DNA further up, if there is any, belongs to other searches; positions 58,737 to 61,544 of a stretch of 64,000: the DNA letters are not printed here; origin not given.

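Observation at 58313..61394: comFC immediately followed by an 835-aa PLD-nuclease / SF2-helicase / DUF3427-type gene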

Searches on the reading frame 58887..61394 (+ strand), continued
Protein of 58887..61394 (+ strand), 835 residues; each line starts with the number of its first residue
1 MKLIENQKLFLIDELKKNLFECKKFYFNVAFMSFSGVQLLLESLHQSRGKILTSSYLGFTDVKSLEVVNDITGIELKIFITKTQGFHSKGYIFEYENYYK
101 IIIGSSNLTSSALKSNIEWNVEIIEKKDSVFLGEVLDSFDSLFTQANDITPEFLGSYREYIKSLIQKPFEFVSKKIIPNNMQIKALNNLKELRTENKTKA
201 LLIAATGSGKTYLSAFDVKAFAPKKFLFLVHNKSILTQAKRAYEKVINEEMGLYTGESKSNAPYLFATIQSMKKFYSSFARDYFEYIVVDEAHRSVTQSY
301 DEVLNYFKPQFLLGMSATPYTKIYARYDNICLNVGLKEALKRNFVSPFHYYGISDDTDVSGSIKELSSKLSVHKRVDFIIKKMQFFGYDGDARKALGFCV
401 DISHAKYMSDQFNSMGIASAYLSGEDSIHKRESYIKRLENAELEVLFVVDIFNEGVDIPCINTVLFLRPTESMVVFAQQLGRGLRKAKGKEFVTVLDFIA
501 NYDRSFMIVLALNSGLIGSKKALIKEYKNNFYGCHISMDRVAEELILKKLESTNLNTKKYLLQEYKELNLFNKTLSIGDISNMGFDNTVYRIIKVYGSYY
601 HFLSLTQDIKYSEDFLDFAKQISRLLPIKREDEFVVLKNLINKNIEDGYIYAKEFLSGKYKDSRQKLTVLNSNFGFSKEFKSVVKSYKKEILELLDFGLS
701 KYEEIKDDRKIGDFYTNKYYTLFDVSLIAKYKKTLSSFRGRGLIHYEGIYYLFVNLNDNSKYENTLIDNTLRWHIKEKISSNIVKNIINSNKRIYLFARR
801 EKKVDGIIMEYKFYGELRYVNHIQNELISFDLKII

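Call 7: search_solved_structures(query=window:58887-61391:+, max_evalue=0.001, show_alignments=1)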
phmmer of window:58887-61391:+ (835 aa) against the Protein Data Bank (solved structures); distinct sequences matched with E-value up to 0.001: 22.
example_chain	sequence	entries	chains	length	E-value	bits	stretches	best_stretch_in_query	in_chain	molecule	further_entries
7clg_A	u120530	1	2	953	5.8e-117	395.1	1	9-809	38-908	Putative helicase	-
3h1t_A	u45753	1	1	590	1.1e-17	66.8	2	167-361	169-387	Type I site-specific restriction-modification system, R (Restriction) subunit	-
6jde_B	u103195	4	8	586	7.8e-17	64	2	369-501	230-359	Putative DNA repair helicase RadD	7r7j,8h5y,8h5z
5tnu_A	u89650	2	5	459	3.8e-10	41.9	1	136-320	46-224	DNA-dependent ATPase XPBII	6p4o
6p4f_A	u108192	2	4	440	4.8e-10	41.6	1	136-320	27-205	DNA-dependent ATPase XPBII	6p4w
6p66_A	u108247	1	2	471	1.6e-07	33.2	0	199-318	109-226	DNA repair protein RAD25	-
2fwr_A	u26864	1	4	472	1.7e-07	33.2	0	199-318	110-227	DNA repair protein RAD25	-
3v4r_A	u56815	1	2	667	3.3e-06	28.9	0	168-242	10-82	UvrABC system protein B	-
2d7d_A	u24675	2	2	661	4.9e-06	28.3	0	168-242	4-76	UvrABC system protein B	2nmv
4xqk_A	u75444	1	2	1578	8.5e-06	27.5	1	443-495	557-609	LlaBIII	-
2yjt_D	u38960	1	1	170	4.2e-05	25.2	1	405-489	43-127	ATP-DEPENDENT RNA HELICASE SRMB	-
5dtu_A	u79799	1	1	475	4.4e-05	25.2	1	400-508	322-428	Prp28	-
11aa_p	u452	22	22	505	0.00022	22.9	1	391-491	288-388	ATP-dependent RNA helicase HAS1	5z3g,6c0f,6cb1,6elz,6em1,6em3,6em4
3uwx_B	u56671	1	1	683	0.00037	22.1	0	405-491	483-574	UvrABC system protein B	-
6o8h_A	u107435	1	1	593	0.00038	22.1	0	405-491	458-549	UvrABC system protein B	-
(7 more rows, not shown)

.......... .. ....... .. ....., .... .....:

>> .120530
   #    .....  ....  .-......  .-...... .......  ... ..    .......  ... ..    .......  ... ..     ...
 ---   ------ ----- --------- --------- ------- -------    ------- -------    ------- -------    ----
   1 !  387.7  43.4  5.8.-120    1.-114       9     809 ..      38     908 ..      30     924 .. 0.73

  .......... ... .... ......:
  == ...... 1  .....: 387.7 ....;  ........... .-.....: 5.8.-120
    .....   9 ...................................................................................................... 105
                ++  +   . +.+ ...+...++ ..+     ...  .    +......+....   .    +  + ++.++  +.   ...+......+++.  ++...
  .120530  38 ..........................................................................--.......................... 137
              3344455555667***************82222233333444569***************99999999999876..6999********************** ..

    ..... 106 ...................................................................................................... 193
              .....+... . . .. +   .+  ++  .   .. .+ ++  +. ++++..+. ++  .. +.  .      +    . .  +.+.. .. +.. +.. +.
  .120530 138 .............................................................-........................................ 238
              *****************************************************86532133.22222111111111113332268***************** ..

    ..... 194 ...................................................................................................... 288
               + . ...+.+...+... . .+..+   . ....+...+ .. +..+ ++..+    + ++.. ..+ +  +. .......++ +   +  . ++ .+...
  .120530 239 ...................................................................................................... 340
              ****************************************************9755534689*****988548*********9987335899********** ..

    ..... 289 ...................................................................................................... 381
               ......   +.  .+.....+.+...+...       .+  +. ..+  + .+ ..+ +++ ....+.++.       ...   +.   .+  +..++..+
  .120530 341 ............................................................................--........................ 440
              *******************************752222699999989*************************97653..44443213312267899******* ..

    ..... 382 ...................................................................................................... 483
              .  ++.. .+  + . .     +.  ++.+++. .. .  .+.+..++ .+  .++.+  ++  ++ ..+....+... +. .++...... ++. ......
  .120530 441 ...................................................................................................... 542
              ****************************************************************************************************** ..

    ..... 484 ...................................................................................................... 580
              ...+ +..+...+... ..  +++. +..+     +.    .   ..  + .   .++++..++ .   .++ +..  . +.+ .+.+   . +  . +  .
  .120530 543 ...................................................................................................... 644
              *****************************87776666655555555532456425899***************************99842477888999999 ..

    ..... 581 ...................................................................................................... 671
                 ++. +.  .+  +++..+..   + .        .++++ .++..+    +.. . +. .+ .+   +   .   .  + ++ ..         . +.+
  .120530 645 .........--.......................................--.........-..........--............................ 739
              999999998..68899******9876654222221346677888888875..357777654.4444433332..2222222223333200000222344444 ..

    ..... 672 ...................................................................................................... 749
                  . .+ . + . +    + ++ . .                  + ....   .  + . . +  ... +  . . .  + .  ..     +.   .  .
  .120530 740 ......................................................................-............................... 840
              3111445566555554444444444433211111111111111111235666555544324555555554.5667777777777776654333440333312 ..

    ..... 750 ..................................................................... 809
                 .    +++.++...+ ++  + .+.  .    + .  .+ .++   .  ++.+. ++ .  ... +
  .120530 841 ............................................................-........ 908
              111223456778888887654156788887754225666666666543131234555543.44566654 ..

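Call 9: find_encoding_contigs(protein=P0095, flank=6000, max_places=3)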
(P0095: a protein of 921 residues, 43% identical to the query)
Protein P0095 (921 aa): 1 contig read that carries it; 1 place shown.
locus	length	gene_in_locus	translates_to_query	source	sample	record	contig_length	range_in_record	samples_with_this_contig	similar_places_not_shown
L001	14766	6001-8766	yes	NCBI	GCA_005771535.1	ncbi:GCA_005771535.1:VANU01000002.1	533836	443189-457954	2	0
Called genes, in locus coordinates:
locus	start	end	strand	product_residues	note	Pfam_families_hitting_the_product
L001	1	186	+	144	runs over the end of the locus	PF05194:UreE_C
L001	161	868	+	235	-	PF01730:UreF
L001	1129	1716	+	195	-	PF01926:MMR_HSR1 (weak), PF02492:cobW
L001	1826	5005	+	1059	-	PF00723:Glyco_hydro_15, PF19292:KPBB_C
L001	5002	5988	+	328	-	PF00480:ROK (weak), PF02685:Glucokinase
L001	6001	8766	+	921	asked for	PF13091:PLDc_2, PF00270:DEAD, PF04851:ResIII, PF18766:SWI2_SNF2 (weak), PF00271:Helicase_C, PF26350:DUF8090, PF11907:DUF3427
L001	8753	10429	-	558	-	PF00512:HisKA (weak), PF02518:HATPase_c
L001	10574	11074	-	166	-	PF05014:Nuc_deoxyrib_tr, PF15891:Nuc_deoxyri_tr2 (weak)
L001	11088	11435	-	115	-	PF12643:MazG-like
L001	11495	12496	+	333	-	PF01142:TruD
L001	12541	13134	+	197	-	PF18475:PIN7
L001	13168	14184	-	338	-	PF13899:Thioredoxin_7 (weak), PF13098:Thioredoxin_2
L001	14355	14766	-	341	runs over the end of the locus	PF03150:CCP_MauG, PF00034:Cytochrom_C (weak)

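Call 10: find_encoding_contigs(protein=P0072, flank=6000, max_places=3)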
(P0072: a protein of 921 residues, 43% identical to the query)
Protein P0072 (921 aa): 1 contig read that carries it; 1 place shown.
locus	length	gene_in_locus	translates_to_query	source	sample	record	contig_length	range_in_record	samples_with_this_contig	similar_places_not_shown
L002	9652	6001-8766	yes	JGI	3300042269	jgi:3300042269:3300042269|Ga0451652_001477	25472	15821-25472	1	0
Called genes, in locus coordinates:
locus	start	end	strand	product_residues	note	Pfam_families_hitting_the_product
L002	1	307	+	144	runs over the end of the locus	PF05194:UreE_C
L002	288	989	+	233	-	PF01730:UreF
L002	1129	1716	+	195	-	PF01926:MMR_HSR1 (weak), PF02492:cobW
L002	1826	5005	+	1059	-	PF00723:Glyco_hydro_15, PF19292:KPBB_C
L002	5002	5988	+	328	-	PF00480:ROK (weak), PF02685:Glucokinase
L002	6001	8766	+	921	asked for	PF13091:PLDc_2, PF00270:DEAD, PF04851:ResIII, PF18766:SWI2_SNF2 (weak), PF00271:Helicase_C, PF26350:DUF8090, PF11907:DUF3427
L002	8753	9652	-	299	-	?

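Call 12: find_encoding_contigs(protein=P0001, flank=10000, max_places=5)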
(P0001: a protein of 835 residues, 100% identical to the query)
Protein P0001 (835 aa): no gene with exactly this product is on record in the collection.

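Call 16: search_protein_families(library=pfam, proteins=[P0095, P0002], max_evalue=10)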
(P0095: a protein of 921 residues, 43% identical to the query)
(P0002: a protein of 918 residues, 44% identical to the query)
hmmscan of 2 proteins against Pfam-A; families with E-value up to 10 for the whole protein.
P0095 (921 aa): 12 families
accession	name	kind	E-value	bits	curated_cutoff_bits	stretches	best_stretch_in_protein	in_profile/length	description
PF11907.13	DUF3427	-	2e-58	198.3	27.7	1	656-918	5-280/280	Domain of unknown function (DUF3427)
PF04851.21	ResIII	-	1.4e-36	126.4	22.5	1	186-329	5-164/164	Type III restriction enzyme, res subunit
PF00271.37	Helicase_C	-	2.1e-13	50.9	23.5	1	408-506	12-108/110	Helicase conserved C-terminal domain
PF13091.12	PLDc_2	-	1.1e-11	45.1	27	1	35-149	19-132/132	PLD-like domain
PF00270.35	DEAD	-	2.2e-09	37.7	26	1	189-328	4-161/167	DEAD/DEAH box helicase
PF18766.7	SWI2_SNF2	-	1.1e-07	32.2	26.7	1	205-365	19-192/221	SWI2/SNF2 ATPase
PF00176.29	SNF2-rel_dom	-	0.0012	18.5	24.9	1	267-335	101-171/290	SNF2-related domain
PF13401.12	AAA_22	-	0.0015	19.2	27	1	207-316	8-109/130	AAA domain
PF13307.12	Helicase_C_2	-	0.039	14.4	25.3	1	411-480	9-81/170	Helicase C-terminal domain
PF18659.6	CelTOS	-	0.04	14.8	27.2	1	128-176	23-71/122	Cell-traversal protein for ookinetes and sporozoites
PF13090.12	PP_kinase_C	-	0.11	12.4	25.8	1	93-176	90-168/172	Polyphosphate kinase C-terminal domain 2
PF24217.1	DUF7436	-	0.25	11.7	34.2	1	128-153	126-151/153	Family of unknown function (DUF7436)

P0002 (918 aa): 13 families
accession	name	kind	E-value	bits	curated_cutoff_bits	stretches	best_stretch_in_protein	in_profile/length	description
PF11907.13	DUF3427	-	1.9e-57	195.1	27.7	1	656-916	5-279/280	Domain of unknown function (DUF3427)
PF04851.21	ResIII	-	2.8e-40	138.3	22.5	1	188-335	2-163/164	Type III restriction enzyme, res subunit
PF00271.37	Helicase_C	-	7.1e-12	46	23.5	1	418-514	14-108/110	Helicase conserved C-terminal domain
PF13091.12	PLDc_2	-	1e-10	42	27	1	44-154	25-132/132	PLD-like domain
PF00270.35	DEAD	-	1.4e-10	41.6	26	1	192-336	2-162/167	DEAD/DEAH box helicase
PF18766.7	SWI2_SNF2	-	4e-10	40.2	26.7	1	201-386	10-205/221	SWI2/SNF2 ATPase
PF09565.16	RE_NgoFVII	-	7.7e-05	22.5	23.8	1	67-137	58-136/162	NgoFVII restriction endonuclease N-terminal PLD domain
PF09848.15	SLFN-g3_helicase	-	0.00089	19.1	24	1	217-316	9-97/354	Schlafen group 3, DNA/RNA helicase domain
PF00004.35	AAA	-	0.022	15.7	21.2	0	693-733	34-73/131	ATPase family associated with various cellular activities (AAA)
PF02562.22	PhoH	-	0.028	14.3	27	1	191-250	6-61/205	PhoH-like protein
PF13086.12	AAA_11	-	0.029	14.6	27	1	273-312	191-227/257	AAA domain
PF13401.12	AAA_22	-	0.043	14.6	27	1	212-319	8-101/130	AAA domain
PF00176.29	SNF2-rel_dom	-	0.067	12.7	24.9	1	272-348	101-175/290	SNF2-related domain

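Call 40: predict_structure(alignment_id=A3)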
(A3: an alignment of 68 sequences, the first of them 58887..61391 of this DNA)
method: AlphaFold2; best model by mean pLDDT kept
length: 835 residues; sequences in the alignment: 68
mean_pLDDT: 74.0   pTM: 0.44
mean pLDDT of the five models: 74.0, 73.2, 66.8, 65.1, 63.9
residues with pLDDT >= 90: 90; 70-90: 439; 50-70: 239; < 50: 67
segments of 3 or more residues with pLDDT < 50: 1-7, 166-174, 356-360, 453-456, 500-507, 514-518, 532-534, 570-586, 759-761
pLDDT, mean of each block of 10 residues (from residue 1): 46 86 91 83 90 83 89 90 62 88 76 61 63 83 89 87 53 56 83 87 72 90 92 76 83 71 86 87 93 74 89 77 65 65 68 54 56 73 74 82 88 92 81 82 84 55 77 58 66 70 49 47 58 55 62 54 55 41 50 78 78 89 76 87 69 84 69 84 88 84 69 77 83 72 77 71 69 68 68 80 65 85 74 84
secondary structure, 60 per line:
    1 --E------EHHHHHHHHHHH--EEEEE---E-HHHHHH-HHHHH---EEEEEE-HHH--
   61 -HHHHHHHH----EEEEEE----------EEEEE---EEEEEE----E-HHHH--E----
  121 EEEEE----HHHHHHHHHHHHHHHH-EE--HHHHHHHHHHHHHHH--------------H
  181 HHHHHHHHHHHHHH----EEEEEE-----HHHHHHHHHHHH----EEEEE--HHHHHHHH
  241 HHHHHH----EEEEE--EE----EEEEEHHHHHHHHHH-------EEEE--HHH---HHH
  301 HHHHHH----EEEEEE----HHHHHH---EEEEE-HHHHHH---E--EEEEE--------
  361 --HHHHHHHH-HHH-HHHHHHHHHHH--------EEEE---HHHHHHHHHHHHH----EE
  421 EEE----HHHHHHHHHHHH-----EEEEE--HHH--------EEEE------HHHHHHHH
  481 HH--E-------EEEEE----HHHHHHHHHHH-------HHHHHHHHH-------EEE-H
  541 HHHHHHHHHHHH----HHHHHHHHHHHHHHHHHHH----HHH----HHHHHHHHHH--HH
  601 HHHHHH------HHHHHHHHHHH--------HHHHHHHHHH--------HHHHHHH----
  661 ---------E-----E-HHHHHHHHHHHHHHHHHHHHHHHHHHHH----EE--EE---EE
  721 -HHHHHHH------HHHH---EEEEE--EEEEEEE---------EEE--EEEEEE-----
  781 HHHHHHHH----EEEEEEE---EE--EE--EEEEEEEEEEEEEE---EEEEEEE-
elements in order (helices of 4 or more, strands of 3 or more residues): H11-21 E24-28 H34-39 H41-45 E49-54 H62-69 E74-79 E90-94 E98-103 H110-113 E121-125 H130-145 H151-165 H180-194 E199-204 H210-221 E226-230 H233-246 E251-255 E264-268 H269-278 E286-289 H298-306 E311-316 H321-326 E330-334 H336-341 E348-352 H363-370 H376-386 E395-398 H402-414 E419-423 H428-439 E445-449 E463-466 H473-482 E493-497 H502-512 H520-528 E536-538 H540-552 H557-575 H587-596 H599-606 H613-623 H632-641 H650-656 H678-705 H722-728 H735-738 E742-746 E749-755 E765-767 E770-775 H781-788 E793-799 E811-824 E828-834

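Call 42: fold_search(model_id=the predicted structure, library=pdb)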
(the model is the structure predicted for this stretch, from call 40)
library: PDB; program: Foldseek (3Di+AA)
matches with E <= 10: 1778; with E <= 0.001: 833
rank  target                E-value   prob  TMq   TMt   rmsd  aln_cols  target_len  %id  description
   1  7clg_B                1.4e-54  1.00  0.56  0.58   9.3       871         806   30  Crystal structure of the ATP-dependent restriction endonuclease SauUSI (released 2021-01-20)
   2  7clg_A                5.6e-54  1.00  0.59  0.59   8.9       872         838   31  Crystal structure of the ATP-dependent restriction endonuclease SauUSI (released 2021-01-20)
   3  4xqk_A                7.1e-20  1.00  0.35  0.21  22.6       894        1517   15  ATP-dependent Type ISP restriction-modification enzyme LlaBIII bound to DNA (released 2015-09-16)
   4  6jde_B                4.8e-18  1.00  0.32  0.46   4.8       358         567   22  crystal structure of a DNA repair protein (released 2019-06-26)
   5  8h5y_B                6.4e-18  1.00  0.31  0.44   5.0       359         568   22  Crystal structure of RadD- ADP complex (released 2023-10-18)
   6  8h5y_A                1.0e-17  1.00  0.31  0.45   5.6       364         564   21  Crystal structure of RadD- ADP complex (released 2023-10-18)
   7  7r7j_B                3.9e-17  1.00  0.33  0.45   4.7       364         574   23  Crystal structure of RadD with ADP (released 2022-04-13)
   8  4xqk_B                5.7e-17  1.00  0.36  0.21  21.3       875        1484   15  ATP-dependent Type ISP restriction-modification enzyme LlaBIII bound to DNA (released 2015-09-16)
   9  3h1t                  7.5e-17  1.00  0.33  0.51  16.6       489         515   19  The fragment structure of a putative HsdR subunit of a type I restriction enzyme from Vibrio vulnificus YJ016 (released 2009-10-20)
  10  8h5z_B                9.3e-17  1.00  0.31  0.44   5.6       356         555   22  Crystal structure of RadD/ATP analogue complex (released 2023-10-18)
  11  8h5z_A                2.0e-16  1.00  0.31  0.44   5.2       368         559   20  Crystal structure of RadD/ATP analogue complex (released 2023-10-18)
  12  7r7j_A                4.1e-16  1.00  0.31  0.44   5.4       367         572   22  Crystal structure of RadD with ADP (released 2022-04-13)
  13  6jde_A                4.5e-16  1.00  0.31  0.43   5.3       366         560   20  crystal structure of a DNA repair protein (released 2019-06-26)
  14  6p4w_A                2.0e-15  1.00  0.25  0.42  21.1       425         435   16  XPB helicase in a complex with truncated Bax1 from Sulfurisphaera tokodaii at 2.96 Angstrom resolution (released 2020-06-03)
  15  6p4o_C                4.5e-15  1.00  0.28  0.48   8.4       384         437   17  Complex of XPB helicase with Bax1 endonuclease from Sulfurisphaera tokodaii at 3.15 Angstroms resolution (released 2020-06-03)
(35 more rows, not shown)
